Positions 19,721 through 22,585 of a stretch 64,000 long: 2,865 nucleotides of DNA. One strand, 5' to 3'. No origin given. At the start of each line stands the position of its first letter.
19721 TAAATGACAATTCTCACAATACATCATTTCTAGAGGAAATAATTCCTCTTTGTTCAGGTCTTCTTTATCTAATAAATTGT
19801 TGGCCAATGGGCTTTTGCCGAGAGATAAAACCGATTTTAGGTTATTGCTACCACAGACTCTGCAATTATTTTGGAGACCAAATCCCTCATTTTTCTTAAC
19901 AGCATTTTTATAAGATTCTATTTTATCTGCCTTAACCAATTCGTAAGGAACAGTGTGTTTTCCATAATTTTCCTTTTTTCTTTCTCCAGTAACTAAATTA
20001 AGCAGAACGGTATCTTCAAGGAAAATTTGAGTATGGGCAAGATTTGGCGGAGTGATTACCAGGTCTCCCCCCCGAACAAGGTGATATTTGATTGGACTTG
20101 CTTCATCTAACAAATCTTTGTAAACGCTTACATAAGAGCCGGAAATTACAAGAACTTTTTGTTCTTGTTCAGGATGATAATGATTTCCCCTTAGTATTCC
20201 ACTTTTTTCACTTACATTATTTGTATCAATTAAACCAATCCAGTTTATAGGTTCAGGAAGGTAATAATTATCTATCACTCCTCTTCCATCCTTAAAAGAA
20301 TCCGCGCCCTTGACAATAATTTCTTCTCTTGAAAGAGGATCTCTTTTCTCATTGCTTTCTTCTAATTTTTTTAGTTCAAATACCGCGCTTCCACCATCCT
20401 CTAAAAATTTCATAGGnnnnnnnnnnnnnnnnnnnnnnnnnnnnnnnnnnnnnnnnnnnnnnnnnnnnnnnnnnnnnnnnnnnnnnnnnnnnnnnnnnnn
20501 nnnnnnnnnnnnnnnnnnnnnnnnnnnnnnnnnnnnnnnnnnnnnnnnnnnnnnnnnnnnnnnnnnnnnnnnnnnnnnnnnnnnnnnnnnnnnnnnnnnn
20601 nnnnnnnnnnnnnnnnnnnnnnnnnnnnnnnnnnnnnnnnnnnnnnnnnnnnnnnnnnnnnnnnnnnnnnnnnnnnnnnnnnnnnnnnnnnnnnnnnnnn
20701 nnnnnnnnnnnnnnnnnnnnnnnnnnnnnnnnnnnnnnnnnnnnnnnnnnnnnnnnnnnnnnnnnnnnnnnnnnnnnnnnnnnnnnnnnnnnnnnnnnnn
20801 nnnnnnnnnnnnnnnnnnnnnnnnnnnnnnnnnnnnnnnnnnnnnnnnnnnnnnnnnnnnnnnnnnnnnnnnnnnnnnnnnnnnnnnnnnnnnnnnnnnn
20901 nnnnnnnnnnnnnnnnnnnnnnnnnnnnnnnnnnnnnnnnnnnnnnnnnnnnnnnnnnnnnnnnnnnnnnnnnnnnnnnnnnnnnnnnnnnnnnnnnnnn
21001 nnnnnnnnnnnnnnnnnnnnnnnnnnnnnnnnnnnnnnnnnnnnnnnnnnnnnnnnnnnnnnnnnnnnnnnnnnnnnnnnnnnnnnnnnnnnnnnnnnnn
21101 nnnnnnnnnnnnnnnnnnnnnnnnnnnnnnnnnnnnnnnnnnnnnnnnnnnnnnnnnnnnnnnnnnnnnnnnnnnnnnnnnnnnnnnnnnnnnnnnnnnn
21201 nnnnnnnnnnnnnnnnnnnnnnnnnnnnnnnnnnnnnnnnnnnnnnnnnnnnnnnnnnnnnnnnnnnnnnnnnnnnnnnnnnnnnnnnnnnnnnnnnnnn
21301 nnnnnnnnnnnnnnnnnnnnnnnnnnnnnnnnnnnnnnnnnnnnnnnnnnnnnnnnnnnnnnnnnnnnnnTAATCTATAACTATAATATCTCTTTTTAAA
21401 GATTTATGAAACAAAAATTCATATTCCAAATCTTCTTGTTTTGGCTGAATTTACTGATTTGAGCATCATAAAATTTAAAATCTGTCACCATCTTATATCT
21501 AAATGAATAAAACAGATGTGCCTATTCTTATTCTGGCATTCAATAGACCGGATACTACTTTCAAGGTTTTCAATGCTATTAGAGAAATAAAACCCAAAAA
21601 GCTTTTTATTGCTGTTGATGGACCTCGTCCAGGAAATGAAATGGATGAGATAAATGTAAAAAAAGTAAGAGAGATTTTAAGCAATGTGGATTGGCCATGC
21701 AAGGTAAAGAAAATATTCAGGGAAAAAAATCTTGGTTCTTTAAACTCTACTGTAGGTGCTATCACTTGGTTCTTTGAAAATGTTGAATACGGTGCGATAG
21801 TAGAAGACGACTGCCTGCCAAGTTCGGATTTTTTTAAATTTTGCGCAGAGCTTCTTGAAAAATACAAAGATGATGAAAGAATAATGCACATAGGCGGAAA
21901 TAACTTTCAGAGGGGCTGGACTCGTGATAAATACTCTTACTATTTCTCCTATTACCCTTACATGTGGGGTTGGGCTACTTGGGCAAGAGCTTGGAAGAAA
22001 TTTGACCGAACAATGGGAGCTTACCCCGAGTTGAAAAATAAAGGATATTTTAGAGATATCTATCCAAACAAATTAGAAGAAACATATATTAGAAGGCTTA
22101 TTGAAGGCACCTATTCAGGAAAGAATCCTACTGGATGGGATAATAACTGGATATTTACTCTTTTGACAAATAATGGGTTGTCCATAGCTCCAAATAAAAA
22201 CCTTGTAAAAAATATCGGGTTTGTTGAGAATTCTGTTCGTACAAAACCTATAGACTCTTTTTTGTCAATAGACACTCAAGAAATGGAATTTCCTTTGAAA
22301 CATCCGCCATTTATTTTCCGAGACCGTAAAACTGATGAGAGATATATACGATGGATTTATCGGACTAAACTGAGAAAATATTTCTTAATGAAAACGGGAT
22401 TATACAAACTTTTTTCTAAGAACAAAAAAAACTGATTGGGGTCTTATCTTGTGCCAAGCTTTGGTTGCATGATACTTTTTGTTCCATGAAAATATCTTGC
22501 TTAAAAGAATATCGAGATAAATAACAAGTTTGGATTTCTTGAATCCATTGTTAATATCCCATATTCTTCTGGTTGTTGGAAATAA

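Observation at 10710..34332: A roughly 24 kb protein-glycosylation (agl-like) island anchored by AglB and a GlcNAc-1-P-transferase-like gene, unusually rich in methyltransferases.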

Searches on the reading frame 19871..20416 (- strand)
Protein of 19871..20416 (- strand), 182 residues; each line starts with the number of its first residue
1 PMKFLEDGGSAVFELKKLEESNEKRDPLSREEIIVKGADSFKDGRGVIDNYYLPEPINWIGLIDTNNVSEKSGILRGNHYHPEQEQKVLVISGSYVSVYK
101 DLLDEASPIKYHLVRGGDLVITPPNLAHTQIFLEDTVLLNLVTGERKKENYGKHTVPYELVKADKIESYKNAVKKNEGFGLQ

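Call 58: search_solved_structures(query=window:19871-20416:-, max_evalue=1)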
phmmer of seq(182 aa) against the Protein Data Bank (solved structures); distinct sequences matched with E-value up to 1: 13.
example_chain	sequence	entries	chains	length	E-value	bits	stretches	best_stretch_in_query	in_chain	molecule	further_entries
4yrd_A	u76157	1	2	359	0.0013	21.5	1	67-139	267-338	Capsular polysaccharide synthesis enzyme Cap5F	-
2zkl_A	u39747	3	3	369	0.0014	21.5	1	67-139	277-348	Capsular polysaccharide synthesis enzyme Cap5F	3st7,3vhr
7pvi_AAA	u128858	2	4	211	0.0019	21.1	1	39-146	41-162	dTDP-4-dehydrorhamnose 3,5-epimerase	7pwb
2ete_A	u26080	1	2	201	0.12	15.2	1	57-143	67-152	Oxalate oxidase 1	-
1fi2_A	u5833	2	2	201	0.12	15.2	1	57-143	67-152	OXALATE OXIDASE | Oxalate oxidase 1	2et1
3a5k_A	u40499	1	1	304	0.27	14.1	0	79-109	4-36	Tyrosine-protein phosphatase non-receptor type 1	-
2cm2_A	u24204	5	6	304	0.35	13.7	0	79-109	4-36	TYROSINE-PROTEIN PHOSPHATASE NON-RECEPTOR TYPE 1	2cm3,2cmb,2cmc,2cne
2cma_A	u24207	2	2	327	0.43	13.4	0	79-109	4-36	TYROSINE-PROTEIN PHOSPHATASE NON-RECEPTOR TYPE 1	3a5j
7ken_A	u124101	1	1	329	0.44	13.4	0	79-109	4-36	Tyrosine-protein phosphatase non-receptor type 1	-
3zmp_A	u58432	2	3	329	0.58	13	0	78-109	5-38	TYROSINE-PROTEIN PHOSPHATASE NON-RECEPTOR TYPE 1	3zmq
2et7_A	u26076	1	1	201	0.63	12.8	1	71-143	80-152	Oxalate oxidase 1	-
3eu0_A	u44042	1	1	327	0.68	12.7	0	78-109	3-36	Tyrosine-protein phosphatase non-receptor type 1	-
6ufi_A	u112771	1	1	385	0.82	12.5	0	67-137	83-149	Cupin domain-containing protein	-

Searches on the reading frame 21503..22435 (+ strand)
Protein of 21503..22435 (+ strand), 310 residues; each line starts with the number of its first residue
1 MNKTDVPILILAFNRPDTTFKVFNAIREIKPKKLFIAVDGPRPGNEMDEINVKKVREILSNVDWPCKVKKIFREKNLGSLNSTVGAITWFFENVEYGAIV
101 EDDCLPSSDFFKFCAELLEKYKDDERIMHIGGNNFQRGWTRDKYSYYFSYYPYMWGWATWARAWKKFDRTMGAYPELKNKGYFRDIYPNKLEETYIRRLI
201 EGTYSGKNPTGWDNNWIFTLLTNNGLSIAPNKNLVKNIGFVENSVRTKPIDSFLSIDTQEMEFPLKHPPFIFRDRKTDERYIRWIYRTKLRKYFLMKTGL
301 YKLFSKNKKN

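Call 3: search_protein_families(library=pfam, proteins=[window:21503-22435:+], max_evalue=0.01)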
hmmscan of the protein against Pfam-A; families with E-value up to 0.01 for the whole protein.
window:21503-22435:+ (310 aa): 0 families

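Call 19: search_protein_families(library=ncbifam, proteins=[window:21503-22435:+], max_evalue=0.001)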
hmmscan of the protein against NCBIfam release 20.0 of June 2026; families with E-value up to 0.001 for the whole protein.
window:21503-22435:+ (310 aa): 0 families

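Call 29: find_homologous_proteins(query=window:21503-22435:+, max_evalue=0.001)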
Query window:21503-22435:+ (310 aa): 7475 proteins with E <= 0.001 among 8000 candidates; the best 120 are listed.
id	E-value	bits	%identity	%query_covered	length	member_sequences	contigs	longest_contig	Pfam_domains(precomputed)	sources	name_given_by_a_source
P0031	8.2e-214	727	100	100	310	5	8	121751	-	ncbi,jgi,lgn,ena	-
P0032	1.2e-120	421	61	96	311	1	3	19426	-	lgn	-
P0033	3.8e-119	416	59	99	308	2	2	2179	-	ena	-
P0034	4.9e-117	409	57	98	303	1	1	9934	-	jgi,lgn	-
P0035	6.3e-116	405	59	97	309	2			-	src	-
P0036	1.1e-115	405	57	97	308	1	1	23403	-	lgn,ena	-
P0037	3.4e-115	403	55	96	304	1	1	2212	-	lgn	-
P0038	4.7e-115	403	56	99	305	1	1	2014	-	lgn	-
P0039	6.4e-114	399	57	94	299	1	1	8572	-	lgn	-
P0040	5.1e-113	396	56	96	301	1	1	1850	-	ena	-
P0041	2.3e-111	390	56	97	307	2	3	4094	-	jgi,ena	-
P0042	1.6e-110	388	56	97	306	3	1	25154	-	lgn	-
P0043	1.2e-109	385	55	93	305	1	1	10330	-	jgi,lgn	-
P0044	2.1e-107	377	54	98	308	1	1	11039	-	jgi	-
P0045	9.8e-107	375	56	93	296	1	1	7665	-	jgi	jgi:hypothetical protein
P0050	8.6e-105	369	55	95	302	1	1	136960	-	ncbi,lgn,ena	-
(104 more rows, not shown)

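Call 47: predict_structure(alignment_id=A2)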
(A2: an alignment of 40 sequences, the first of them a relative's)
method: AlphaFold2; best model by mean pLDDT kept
length: 310 residues; sequences in the alignment: 40
mean_pLDDT: 92.8   pTM: 0.91
mean pLDDT of the five models: 92.8, 92.6, 92.5, 92.4, 90.9
residues with pLDDT >= 90: 251; 70-90: 48; 50-70: 8; < 50: 3
segments of 3 or more residues with pLDDT < 50: none
pLDDT, mean of each block of 10 residues (from residue 1): 81 97 98 98 96 98 98 95 97 98 97 98 98 88 95 93 97 96 91 92 84 93 97 95 79 91 97 93 90 90 66
secondary structure, 60 per line:
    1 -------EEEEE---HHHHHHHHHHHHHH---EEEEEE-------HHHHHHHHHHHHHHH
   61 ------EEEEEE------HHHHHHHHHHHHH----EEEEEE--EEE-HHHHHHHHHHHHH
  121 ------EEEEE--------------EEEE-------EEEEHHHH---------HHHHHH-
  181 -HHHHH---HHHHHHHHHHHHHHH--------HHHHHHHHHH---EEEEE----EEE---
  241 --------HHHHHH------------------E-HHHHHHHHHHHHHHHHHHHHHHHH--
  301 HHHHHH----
elements in order: E8-12 H16-29 E33-38 H46-60 E67-72 H79-91 E96-101 E104-106 H108-120 E127-131 E146-149 E157-160 H161-164 H174-179 H182-186 H190-204 H213-222 E226-230 E235-237 H249-254 H275-298 H301-306

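Call 50: fold_search(model_id=the predicted structure, library=pdb)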
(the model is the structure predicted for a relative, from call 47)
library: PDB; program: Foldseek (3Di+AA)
matches with E <= 10: 1407; with E <= 0.001: 80
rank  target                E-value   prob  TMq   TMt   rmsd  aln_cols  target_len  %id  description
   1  5ggi_A                2.2e-10  1.00  0.52  0.42   8.7       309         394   13  Crystal structure of human protein O-mannose beta-1,2-N-acetylglucosaminyltransferase in complex with Mn, UDP and Mann (released 2016-08-10)
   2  5ggi_B                2.6e-10  1.00  0.51  0.30   7.4       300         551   13  Crystal structure of human protein O-mannose beta-1,2-N-acetylglucosaminyltransferase in complex with Mn, UDP and Mann (released 2016-08-10)
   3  5ggf_A                2.6e-10  1.00  0.47  0.28  10.3       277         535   15  Crystal structure of human protein O-mannose beta-1,2-N-acetylglucosaminyltransferase form II (released 2016-08-10)
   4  5ggf_B                5.1e-10  1.00  0.48  0.29   9.3       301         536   15  Crystal structure of human protein O-mannose beta-1,2-N-acetylglucosaminyltransferase form II (released 2016-08-10)
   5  1fo8                  7.3e-10  1.00  0.51  0.48   6.6       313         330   12  CRYSTAL STRUCTURE OF N-ACETYLGLUCOSAMINYLTRANSFERASE I (released 2001-04-25)
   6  1fo9                  1.4e-09  1.00  0.50  0.47   6.6       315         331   12  CRYSTAL STRUCTURE OF N-ACETYLGLUCOSAMINYLTRANSFERASE I (released 2001-04-25)
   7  1foa                  1.5e-09  1.00  0.52  0.47   6.7       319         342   12  CRYSTAL STRUCTURE OF N-ACETYLGLUCOSAMINYLTRANSFERASE I (released 2001-05-16)
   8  5vcs_B                4.1e-07  1.00  0.44  0.43  12.1       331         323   10  Alpha-1,6-mannosyl-glycoprotein 2-beta-N-acetylglucosaminyltransferase with Bound Acceptor (released 2018-04-11)
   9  7sp8_A                8.7e-06  1.00  0.31  0.21   4.6       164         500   12  Chlorella virus Hyaluronan Synthase bound to UDP-GlcNAc (released 2022-04-06)
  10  9yq4_A                1.3e-05  1.00  0.31  0.20   6.2       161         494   14  Chlorella virus hyaluronan synthase bound to a proofreading UDP-GlcA (released 2025-12-10)
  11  8ujf_A                1.3e-05  1.00  0.42  0.27   6.5       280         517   14  X-ray crystal structure of Toxoplasma gondii GalNAc-T3 in complex with UDP-GalNAc, Mn2+, and Muc5AC-3,13 (released 2024-05-15)
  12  5ej1_A                1.3e-05  1.00  0.32  0.15   4.9       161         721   19  Pre-translocation state of bacterial cellulose synthase (released 2016-03-30)
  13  8vh7_B                1.8e-05  1.00  0.37  0.24   8.1       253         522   12  Crystal structure of heparosan synthase 2 from Pasteurella multocida at 1.98 A (released 2024-07-24)
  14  1h7l                  2.0e-05  1.00  0.37  0.46  10.0       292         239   12  dTDP-MAGNESIUM COMPLEX OF SPSA FROM BACILLUS SUBTILIS (released 2001-12-13)
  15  1h7q                  2.3e-05  1.00  0.42  0.53   8.1       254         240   12  dTDP-MANGANESE COMPLEX OF SPSA FROM BACILLUS SUBTILIS (released 2001-12-13)
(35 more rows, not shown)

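Call 56: find_encoding_contigs(protein=P0050, flank=10000, max_places=1)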
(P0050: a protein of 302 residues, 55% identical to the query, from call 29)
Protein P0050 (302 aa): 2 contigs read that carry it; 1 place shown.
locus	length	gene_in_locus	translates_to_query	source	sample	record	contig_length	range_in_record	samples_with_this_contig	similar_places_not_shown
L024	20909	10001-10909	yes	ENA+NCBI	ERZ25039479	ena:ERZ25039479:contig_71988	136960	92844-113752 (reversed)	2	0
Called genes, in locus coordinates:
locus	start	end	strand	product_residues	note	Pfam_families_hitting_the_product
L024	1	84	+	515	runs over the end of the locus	PF17820:PDZ_6 (weak), PF02355:SecD_SecF_C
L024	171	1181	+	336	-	PF01073:3Beta_HSD, PF01370:Epimerase, PF05368:NmrA (faint), PF07993:NAD_binding_4 (faint), PF16363:GDP_Man_Dehyd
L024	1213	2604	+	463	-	PF03023:MurJ (faint), PF01943:Polysacc_synt, PF13440:Polysacc_synt_3, PF01554:MatE (weak)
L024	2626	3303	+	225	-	PF02348:CTP_transf_3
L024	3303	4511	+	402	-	PF01408:GFO_IDH_MocA (weak)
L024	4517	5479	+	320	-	PF00389:2-Hacid_dh, PF02826:2-Hacid_dh_C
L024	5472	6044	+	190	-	PF13580:SIS_2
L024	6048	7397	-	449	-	-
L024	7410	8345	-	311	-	PF01073:3Beta_HSD, PF01370:Epimerase, PF02719:Polysacc_synt_2, PF04321:RmlD_sub_bind, PF16363:GDP_Man_Dehyd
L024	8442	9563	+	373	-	PF01041:DegT_DnrJ_EryC1, PF00266:Aminotran_5 (faint)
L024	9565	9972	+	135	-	PF00132:Hexapep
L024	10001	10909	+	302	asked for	-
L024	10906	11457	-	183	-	PF08241:Methyltransf_11, PF13489:Methyltransf_23 (weak), PF08242:Methyltransf_12 (weak), PF13847:Methyltransf_31, PF13649:Methyltransf_25 (weak)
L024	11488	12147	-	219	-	PF13489:Methyltransf_23 (weak), PF13847:Methyltransf_31 (weak), PF08241:Methyltransf_11, PF08242:Methyltransf_12 (weak), PF13649:Methyltransf_25 (weak)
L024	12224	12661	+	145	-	-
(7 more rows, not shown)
